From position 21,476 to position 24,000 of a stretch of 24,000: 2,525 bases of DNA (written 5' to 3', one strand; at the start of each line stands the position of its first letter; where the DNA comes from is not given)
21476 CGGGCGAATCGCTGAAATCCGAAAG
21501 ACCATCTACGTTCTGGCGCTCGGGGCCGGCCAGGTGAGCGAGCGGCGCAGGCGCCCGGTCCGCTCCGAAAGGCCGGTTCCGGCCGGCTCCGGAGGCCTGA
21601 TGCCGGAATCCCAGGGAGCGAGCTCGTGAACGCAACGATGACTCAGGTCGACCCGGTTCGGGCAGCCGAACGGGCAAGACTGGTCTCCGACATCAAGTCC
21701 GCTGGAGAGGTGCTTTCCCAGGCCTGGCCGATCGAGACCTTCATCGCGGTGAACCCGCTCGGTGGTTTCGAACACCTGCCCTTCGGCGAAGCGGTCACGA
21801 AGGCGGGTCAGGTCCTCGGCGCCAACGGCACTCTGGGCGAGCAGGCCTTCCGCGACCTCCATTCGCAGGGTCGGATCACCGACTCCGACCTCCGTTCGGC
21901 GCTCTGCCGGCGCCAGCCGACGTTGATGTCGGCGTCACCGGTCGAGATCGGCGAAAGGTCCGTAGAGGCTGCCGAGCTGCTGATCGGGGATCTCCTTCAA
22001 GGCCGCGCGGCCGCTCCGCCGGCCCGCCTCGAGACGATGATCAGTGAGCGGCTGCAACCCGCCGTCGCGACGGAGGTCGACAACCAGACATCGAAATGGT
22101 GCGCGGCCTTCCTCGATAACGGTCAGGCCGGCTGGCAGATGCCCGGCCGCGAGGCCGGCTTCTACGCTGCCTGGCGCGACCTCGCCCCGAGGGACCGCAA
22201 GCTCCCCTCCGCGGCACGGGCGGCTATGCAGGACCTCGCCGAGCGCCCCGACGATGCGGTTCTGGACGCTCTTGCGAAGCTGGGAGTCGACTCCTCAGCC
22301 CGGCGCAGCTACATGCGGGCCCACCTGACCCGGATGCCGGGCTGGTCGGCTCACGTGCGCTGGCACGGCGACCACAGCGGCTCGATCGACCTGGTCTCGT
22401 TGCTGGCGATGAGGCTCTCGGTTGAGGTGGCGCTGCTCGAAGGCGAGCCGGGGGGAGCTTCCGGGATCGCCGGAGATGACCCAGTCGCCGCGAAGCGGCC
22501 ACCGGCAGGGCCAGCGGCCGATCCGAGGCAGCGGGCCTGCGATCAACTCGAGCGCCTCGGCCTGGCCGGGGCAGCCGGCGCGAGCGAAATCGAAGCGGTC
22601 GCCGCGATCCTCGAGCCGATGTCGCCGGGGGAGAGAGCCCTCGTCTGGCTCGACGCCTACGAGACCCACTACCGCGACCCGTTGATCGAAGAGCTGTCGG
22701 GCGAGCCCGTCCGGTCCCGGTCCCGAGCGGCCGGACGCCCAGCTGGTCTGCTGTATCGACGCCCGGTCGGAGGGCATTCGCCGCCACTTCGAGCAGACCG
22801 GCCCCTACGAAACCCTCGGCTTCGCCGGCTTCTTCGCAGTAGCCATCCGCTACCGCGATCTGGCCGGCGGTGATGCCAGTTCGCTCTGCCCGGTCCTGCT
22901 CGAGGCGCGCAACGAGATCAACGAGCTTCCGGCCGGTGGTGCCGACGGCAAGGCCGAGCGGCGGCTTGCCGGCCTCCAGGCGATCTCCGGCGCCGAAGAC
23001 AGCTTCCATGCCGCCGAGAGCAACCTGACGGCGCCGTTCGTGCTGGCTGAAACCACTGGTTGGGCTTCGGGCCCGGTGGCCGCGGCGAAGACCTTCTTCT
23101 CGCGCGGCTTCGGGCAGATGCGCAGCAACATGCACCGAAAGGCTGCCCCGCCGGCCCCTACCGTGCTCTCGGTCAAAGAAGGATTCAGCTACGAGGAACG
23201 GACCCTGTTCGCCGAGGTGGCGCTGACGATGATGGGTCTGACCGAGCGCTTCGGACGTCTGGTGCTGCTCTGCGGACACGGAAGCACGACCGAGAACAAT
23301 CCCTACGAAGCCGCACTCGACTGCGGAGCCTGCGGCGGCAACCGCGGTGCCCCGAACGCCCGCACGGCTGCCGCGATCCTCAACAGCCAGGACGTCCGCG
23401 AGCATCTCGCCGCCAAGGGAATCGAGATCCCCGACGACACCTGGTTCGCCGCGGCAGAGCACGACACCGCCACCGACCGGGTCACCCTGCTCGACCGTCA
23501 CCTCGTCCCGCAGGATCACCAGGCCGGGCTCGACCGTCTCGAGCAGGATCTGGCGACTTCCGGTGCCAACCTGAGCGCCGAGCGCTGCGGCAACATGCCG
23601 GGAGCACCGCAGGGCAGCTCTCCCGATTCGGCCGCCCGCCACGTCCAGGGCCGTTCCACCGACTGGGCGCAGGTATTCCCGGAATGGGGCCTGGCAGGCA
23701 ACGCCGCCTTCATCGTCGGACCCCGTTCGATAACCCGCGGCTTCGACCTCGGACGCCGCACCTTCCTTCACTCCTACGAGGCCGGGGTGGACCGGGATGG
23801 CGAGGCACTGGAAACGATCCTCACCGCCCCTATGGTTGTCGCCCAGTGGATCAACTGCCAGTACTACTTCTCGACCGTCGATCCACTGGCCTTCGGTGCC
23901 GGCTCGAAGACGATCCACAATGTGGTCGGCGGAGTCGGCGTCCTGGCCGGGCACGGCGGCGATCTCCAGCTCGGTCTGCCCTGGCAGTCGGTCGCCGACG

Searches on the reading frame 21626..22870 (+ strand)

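Call 24: search_protein_families(library=pfam, proteins=[window:21626-22870:+], max_evalue=0.001)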
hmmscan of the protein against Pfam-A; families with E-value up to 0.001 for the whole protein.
window:21626-22870:+ (415 aa): 1 family
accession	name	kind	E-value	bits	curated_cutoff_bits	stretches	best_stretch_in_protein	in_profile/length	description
PF10070.14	DabA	-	3.1e-59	201.6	25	1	23-367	1-283/747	Probable inorganic carbon transporter subunit DabA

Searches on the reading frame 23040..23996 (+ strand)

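Call 55: search_protein_families(library=pfam, proteins=[window:23040-23996:+], max_evalue=0.001)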
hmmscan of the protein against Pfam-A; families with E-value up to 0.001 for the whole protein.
window:23040-23996:+ (319 aa): 1 family
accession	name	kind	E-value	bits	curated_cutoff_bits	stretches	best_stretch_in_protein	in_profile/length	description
PF10070.14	DabA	-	2.1e-137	460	25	1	2-318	389-704/747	Probable inorganic carbon transporter subunit DabA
